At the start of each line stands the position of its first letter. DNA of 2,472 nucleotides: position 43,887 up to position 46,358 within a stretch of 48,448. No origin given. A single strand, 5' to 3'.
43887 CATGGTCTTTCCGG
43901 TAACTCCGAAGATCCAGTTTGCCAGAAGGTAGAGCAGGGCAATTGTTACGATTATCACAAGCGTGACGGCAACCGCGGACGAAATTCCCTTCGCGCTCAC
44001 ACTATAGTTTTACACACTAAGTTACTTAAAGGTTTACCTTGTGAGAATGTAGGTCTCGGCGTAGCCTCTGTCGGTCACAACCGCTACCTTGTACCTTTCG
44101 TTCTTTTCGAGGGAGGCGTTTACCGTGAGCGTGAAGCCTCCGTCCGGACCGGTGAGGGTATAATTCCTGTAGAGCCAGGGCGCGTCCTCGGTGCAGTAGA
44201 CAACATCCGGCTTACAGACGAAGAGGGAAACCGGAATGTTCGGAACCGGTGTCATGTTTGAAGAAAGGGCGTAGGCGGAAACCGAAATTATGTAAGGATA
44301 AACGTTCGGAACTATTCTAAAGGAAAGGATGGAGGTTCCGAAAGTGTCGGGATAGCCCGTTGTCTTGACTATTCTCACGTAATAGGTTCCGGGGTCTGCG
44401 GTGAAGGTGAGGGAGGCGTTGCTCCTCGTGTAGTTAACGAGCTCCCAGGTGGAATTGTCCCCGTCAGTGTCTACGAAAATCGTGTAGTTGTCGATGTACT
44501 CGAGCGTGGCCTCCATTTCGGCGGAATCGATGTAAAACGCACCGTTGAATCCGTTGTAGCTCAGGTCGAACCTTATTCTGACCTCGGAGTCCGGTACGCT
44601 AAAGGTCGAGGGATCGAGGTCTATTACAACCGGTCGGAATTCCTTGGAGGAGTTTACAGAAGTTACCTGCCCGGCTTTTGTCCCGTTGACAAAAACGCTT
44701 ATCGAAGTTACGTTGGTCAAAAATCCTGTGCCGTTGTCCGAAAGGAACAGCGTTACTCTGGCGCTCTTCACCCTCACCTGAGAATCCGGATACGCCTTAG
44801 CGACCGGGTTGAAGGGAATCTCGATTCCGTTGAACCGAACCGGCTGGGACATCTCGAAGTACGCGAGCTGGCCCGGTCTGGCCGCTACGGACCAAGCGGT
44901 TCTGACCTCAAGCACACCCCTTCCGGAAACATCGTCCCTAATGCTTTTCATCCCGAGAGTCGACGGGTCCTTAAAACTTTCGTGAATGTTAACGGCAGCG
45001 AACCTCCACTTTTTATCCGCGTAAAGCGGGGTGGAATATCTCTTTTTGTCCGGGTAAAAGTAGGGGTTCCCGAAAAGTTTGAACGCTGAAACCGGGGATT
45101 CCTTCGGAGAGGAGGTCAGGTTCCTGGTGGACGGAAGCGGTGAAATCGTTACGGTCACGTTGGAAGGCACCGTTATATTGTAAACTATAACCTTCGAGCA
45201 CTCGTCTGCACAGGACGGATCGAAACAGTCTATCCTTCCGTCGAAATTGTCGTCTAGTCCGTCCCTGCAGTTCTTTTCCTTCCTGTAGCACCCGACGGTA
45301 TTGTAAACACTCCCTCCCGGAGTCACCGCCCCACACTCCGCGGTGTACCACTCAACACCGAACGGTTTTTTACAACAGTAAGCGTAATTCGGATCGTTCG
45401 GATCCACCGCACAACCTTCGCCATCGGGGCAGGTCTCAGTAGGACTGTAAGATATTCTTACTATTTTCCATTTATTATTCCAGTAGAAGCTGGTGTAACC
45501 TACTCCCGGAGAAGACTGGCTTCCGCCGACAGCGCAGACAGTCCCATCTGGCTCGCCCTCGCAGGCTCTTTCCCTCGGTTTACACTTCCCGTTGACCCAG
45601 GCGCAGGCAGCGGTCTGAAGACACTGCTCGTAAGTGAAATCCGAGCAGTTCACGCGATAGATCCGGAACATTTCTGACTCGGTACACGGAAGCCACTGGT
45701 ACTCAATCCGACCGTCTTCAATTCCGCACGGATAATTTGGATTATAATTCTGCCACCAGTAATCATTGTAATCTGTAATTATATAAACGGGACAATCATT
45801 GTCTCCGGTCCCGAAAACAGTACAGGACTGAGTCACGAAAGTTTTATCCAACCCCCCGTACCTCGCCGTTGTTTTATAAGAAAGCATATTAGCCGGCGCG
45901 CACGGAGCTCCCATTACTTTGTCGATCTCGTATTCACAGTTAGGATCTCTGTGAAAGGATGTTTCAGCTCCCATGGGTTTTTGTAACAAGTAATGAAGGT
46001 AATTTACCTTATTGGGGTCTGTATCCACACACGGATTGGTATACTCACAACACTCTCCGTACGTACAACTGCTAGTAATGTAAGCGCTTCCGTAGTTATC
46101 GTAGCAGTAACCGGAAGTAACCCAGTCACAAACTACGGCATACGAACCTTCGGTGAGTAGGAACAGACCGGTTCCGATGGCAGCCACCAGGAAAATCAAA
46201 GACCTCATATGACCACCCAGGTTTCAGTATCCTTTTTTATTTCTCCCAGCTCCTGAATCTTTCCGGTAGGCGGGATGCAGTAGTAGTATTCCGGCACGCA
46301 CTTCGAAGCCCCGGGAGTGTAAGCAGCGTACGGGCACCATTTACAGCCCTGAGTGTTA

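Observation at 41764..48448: Tight operon joining a lectin-tipped pilin, a minor-pilin-like protein and two giant cysteine-rich secreted proteins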

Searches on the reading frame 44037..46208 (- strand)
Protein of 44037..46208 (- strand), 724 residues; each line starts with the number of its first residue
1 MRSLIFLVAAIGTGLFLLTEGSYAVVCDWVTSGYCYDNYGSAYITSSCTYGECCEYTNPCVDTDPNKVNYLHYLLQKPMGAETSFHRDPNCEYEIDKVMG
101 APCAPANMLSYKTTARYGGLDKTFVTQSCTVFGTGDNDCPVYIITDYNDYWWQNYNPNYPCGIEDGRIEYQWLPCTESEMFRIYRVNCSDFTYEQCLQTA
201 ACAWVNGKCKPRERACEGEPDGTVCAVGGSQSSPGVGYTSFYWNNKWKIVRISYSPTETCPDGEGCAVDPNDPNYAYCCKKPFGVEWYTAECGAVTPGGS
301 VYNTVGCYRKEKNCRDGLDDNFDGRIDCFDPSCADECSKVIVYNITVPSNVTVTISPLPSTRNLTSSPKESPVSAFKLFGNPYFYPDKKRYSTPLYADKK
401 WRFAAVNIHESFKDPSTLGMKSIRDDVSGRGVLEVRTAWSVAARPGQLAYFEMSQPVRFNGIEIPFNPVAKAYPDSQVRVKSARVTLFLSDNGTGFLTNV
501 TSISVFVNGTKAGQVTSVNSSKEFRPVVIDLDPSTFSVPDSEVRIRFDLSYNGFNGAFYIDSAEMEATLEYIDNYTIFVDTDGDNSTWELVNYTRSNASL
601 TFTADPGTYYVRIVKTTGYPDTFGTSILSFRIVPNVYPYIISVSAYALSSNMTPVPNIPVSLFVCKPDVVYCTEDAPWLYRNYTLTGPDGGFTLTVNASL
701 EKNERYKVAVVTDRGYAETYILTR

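Call 4: search_protein_families(library=pfam, proteins=[window:44037-46208:-], max_evalue=1)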
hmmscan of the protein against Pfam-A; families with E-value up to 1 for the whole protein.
window:44037-46208:- (724 aa): 1 family
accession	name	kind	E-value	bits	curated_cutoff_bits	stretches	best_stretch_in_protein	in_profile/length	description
PF09450.16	DUF2019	-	0.32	11.4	23.3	1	472-514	56-99/105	Domain of unknown function (DUF2019)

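Call 7: find_encoding_contigs(protein=window:44037-46208:-, flank=10000, max_places=6)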
Protein window:44037-46208:- (724 aa): 3 contigs read that carry it; 3 places shown.
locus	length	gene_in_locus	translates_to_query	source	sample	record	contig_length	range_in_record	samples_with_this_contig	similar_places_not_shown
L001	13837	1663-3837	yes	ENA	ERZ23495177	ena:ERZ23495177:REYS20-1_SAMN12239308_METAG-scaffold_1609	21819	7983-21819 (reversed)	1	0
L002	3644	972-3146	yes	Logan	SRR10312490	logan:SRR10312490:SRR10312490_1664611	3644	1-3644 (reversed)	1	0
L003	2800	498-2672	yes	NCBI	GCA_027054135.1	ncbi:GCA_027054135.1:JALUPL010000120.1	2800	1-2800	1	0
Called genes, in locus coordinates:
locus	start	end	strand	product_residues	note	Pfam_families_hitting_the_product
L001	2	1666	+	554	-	?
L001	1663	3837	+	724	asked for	-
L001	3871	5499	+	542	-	PF00059:Lectin_C (weak), PF13385:Laminin_G_3 (weak)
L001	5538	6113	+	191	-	-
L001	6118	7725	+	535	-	PF00750:tRNA-synt_1d, PF05746:DALR_1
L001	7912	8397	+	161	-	PF04008:Adenosine_kin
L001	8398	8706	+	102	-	-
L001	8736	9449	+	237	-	PF10584:Proteasome_A_N, PF00227:Proteasome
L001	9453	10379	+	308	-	PF04055:Radical_SAM, PF08608:Wyosine_form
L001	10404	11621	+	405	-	PF21686:LigD_Prim-Pol (weak), PF01896:DNA_primase_S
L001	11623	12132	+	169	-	PF27418:GINS23_N (faint), PF22090:Gins51_C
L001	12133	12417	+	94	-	PF00935:Ribosomal_L44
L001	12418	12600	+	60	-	PF01667:Ribosomal_S27e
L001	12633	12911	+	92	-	-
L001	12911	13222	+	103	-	PF01870:Hjc, PF26553:PDDEXK_19 (weak)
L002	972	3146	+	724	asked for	-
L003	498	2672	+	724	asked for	-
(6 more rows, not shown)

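Call 24: list_cluster_members(proteins=[P0001, window:44037-46208:-, window:41767-42339:-, window:40155-41759:-, window:38431-39141:-, window:24361-25941:-, P0003, P0004, window:10453-12039:-])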
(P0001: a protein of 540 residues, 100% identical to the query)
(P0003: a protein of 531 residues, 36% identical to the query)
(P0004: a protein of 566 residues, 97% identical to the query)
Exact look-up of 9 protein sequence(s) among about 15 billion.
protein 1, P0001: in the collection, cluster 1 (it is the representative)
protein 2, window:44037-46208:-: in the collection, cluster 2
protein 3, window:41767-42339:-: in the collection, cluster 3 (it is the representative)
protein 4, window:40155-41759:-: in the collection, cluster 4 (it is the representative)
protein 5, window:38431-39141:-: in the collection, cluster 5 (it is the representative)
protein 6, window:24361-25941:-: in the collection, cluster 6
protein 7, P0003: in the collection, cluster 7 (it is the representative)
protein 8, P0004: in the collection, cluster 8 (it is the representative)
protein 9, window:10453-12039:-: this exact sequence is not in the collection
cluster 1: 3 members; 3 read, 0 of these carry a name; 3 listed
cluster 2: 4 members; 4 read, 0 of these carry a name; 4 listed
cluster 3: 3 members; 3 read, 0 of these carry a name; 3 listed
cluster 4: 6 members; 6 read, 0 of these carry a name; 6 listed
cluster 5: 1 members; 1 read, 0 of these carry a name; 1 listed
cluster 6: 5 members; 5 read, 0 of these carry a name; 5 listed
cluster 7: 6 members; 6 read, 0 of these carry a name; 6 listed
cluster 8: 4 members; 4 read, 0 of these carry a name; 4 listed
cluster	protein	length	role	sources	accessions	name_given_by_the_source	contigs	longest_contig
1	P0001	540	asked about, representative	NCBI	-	-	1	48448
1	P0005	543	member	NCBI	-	-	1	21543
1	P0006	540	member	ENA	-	-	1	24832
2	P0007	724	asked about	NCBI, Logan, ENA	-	-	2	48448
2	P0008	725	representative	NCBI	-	-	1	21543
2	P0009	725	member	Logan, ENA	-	-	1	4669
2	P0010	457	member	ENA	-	-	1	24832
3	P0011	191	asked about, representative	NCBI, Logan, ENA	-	-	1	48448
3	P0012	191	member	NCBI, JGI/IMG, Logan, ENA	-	-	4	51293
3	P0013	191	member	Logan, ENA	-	-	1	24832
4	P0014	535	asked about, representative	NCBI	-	-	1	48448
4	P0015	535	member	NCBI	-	-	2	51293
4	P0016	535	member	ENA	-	-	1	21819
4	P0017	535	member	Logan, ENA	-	-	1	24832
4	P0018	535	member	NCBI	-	-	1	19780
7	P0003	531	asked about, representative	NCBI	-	-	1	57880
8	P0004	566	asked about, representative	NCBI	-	-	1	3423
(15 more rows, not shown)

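Call 49: search_protein_representatives(protein=window:44037-46208:-)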
Query: 724 residues. Proteins with E-value up to 0.001 (for the whole library): 36; up to 1e-10: 8; up to 1e-30: 2. The best 36 are listed.
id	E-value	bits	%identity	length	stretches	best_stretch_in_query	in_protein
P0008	0.0e+00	1599.2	93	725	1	1-724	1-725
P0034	7.5e-91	322.0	39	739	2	205-657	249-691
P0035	1.9e-19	85.9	45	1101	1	616-722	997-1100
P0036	6.6e-14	67.6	50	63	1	662-721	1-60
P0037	2.1e-13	66.0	41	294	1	523-622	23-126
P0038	5.1e-12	61.4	38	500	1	623-721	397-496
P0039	9.2e-12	60.5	48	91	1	641-721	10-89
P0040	1.2e-11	60.1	39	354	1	637-720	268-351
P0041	1.1e-10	57.0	38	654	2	640-719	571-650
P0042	1.6e-09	53.2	42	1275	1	606-721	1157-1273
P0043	1.8e-08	49.6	36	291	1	620-722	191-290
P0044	3.7e-08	48.6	39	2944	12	302-345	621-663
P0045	7.4e-08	47.6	38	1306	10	311-355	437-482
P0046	7.5e-08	47.6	38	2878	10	270-351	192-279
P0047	8.9e-08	47.3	48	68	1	657-723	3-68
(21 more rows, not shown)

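Call 50: find_encoding_contigs(protein=P0034, flank=10000, max_places=4)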
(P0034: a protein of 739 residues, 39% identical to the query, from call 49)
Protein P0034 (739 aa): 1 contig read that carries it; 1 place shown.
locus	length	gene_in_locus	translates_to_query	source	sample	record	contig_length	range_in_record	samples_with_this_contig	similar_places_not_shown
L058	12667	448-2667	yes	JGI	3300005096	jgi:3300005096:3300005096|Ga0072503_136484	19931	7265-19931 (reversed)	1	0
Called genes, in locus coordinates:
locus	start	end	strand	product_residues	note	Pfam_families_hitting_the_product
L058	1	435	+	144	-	?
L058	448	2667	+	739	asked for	-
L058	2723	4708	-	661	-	PF03477:ATP-cone, PF00317:Ribonuc_red_lgN, PF02867:Ribonuc_red_lgC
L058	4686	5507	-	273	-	PF03477:ATP-cone, PF14520:HHH_5 (faint), PF04471:Mrr_cat (weak), PF22357:AF1548-like_C, PF26169:HHH_XRCC3_RpoA (weak)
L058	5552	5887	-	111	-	PF04430:DUF498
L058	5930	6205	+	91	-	-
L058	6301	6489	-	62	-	-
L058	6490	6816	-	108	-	PF01965:DJ-1_PfpI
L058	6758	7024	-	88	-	PF01965:DJ-1_PfpI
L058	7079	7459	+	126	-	-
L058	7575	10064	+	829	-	PF22811:Zn_ribbon_NrdR, PF03477:ATP-cone, PF13597:NRDD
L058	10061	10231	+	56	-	PF13597:NRDD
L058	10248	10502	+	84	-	PF13098:Thioredoxin_2 (faint), PF13192:Thioredoxin_3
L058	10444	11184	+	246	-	PF13353:Fer4_12, PF04055:Radical_SAM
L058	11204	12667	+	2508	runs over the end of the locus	PF10102:DUF2341, PF07705:CARDB (faint), PF10633:NPCBM_assoc (weak), PF01935:DUF87, PF04851:ResIII, PF05872:HerA_C (weak), PF10412:TrwB_AAD_bind (faint)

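Call 53: search_protein_families(library=pfam, proteins=[P0034, P0035, P0038, P0037, L050:1-816:+], max_evalue=0.1)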
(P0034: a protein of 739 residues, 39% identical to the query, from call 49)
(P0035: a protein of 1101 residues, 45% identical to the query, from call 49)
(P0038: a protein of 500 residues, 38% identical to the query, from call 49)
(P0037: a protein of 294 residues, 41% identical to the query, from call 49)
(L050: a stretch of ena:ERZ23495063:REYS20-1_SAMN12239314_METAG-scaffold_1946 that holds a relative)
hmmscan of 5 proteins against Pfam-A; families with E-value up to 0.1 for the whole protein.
P0034 (739 aa): 0 families

P0035 (1101 aa): 1 family
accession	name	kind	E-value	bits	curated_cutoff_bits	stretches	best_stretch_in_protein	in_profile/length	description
PF17957.7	Big_7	-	0.087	13.9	24.1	0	100-151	31-68/70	Bacterial Ig domain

P0038 (500 aa): 1 family
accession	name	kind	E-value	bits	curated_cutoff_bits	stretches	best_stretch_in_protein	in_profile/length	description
PF02027.23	RolB_RolC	-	0.063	13.3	23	0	417-453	64-100/189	RolB/RolC glucosidase family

P0037 (294 aa): 2 families
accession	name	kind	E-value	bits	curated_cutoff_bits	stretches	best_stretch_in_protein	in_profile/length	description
PF11617.13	Cu-binding_MopE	-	6.3e-07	30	27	1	183-208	6-30/30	Putative metal-binding motif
PF12538.13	FtsK_SpoIIIE_N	-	0.042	14.5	27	1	53-137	22-105/115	DNA transporter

L050:1-816:+ (272 aa): 0 families

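Call 60: search_protein_families(library=ncbifam, proteins=[window:44037-46208:-, L050:1-816:+], max_evalue=1)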
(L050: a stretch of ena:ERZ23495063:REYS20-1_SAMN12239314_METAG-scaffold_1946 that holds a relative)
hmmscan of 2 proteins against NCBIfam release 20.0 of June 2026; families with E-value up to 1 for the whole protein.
window:44037-46208:- (724 aa): 1 family
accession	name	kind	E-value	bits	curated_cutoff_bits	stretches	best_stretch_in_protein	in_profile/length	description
NF033662.1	acid_disulf_rpt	repeat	2.2e-05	24.1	41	1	310-335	3-28/32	acidic double-disulfide repeat-containing protein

L050:1-816:+ (272 aa): 1 family
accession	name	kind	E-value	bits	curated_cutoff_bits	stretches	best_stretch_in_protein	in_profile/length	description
NF053563.1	Rkd4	equivalog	0.0048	15.1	860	1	124-255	497-621/747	arcadin-4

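Call 63: find_encoding_contigs(protein=P0035, flank=8000, max_places=3)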
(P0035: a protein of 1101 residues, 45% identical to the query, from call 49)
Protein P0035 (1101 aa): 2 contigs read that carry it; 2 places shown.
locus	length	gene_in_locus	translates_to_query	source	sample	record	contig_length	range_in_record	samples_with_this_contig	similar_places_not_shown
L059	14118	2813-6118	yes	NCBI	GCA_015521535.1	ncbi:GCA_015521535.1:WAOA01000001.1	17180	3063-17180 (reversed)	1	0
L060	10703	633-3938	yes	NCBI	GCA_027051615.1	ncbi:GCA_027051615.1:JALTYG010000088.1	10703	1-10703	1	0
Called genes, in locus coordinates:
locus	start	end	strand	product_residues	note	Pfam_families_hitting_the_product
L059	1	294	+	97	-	?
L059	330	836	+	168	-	-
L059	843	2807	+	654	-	-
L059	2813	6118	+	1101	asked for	-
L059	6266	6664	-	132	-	PF01894:YjbQ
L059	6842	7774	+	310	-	PF01368:DHH (weak), PF02272:DHHA1 (weak)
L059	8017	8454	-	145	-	-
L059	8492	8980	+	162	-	PF13847:Methyltransf_31 (weak), PF08241:Methyltransf_11, PF13649:Methyltransf_25 (weak)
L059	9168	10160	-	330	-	PF26356:Pelota_N, PF03465:eRF1_3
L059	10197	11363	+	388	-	-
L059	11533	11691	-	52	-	-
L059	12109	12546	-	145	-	PF13610:DDE_Tnp_IS240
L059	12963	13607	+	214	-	PF08843:AbiEii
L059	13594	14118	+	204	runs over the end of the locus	-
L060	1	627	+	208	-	?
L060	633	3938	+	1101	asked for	-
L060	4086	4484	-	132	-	PF01894:YjbQ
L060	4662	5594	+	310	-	PF01368:DHH (weak), PF02272:DHHA1 (weak)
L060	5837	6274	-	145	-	-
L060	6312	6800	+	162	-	PF13847:Methyltransf_31 (weak), PF08241:Methyltransf_11, PF13649:Methyltransf_25 (weak)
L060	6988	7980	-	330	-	PF26356:Pelota_N, PF03465:eRF1_3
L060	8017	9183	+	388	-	-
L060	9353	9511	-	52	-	-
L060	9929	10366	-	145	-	PF13610:DDE_Tnp_IS240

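Call 64: find_encoding_contigs(protein=P0038, flank=8000, max_places=3)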
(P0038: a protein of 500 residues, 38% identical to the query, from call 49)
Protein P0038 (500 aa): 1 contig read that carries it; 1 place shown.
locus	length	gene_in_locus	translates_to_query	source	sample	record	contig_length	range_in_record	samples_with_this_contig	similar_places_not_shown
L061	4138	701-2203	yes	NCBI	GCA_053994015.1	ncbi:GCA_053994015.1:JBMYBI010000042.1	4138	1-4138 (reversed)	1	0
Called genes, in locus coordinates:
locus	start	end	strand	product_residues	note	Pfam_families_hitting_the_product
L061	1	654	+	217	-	?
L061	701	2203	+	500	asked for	-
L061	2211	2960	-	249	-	PF01656:CbiA, PF02374:ArsA_ATPase (faint), PF10609:ParA, PF13614:AAA_31 (faint)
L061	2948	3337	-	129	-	PF02001:DUF134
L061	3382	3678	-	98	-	PF17253:DUF5320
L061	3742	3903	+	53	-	-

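Call 80: predict_structure(alignment_id=A3)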
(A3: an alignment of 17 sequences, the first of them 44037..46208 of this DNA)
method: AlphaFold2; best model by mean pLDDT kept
length: 724 residues; sequences in the alignment: 17
mean_pLDDT: 47.1   pTM: 0.31
mean pLDDT of the five models: 47.1, 46.3, 46.2, 45.5, 42.0
residues with pLDDT >= 90: 66; 70-90: 74; 50-70: 114; < 50: 470
segments of 3 or more residues with pLDDT < 50: 17-185, 228-236, 253-476, 491-495, 520-523, 551-559, 581-592, 594-599, 601-608, 617-634
pLDDT, mean of each block of 10 residues (from residue 1): 59 54 31 29 32 31 36 32 33 33 28 28 31 35 29 29 27 32 55 64 75 75 58 49 69 43 39 36 30 29 28 28 27 29 25 24 26 26 27 26 27 34 32 26 29 29 31 44 66 49 71 71 63 68 64 46 58 52 43 47 47 47 43 58 92 95 94 92 95 89 85 93 80
secondary structure, 60 per line:
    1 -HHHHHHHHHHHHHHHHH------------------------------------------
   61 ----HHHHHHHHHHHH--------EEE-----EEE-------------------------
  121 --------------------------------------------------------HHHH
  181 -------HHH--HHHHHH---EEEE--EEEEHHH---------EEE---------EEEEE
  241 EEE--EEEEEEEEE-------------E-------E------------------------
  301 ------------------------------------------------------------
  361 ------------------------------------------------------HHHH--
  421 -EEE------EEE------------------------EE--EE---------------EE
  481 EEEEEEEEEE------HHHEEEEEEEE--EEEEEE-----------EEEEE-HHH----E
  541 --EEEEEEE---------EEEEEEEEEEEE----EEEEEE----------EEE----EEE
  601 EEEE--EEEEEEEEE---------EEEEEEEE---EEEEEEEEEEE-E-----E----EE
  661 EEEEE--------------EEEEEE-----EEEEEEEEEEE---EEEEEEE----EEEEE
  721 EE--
elements in order (helices of 4 or more, strands of 3 or more residues): H2-18 H65-76 E85-87 E93-95 H177-180 H193-198 E202-205 E208-211 E224-226 E236-243 E246-254 H415-418 E422-424 E431-433 E479-490 E500-507 E510-515 E527-531 E543-549 E559-570 E575-580 E591-593 E598-604 E607-615 E625-632 E636-646 E659-665 E680-685 E691-701 E705-711 E716-722
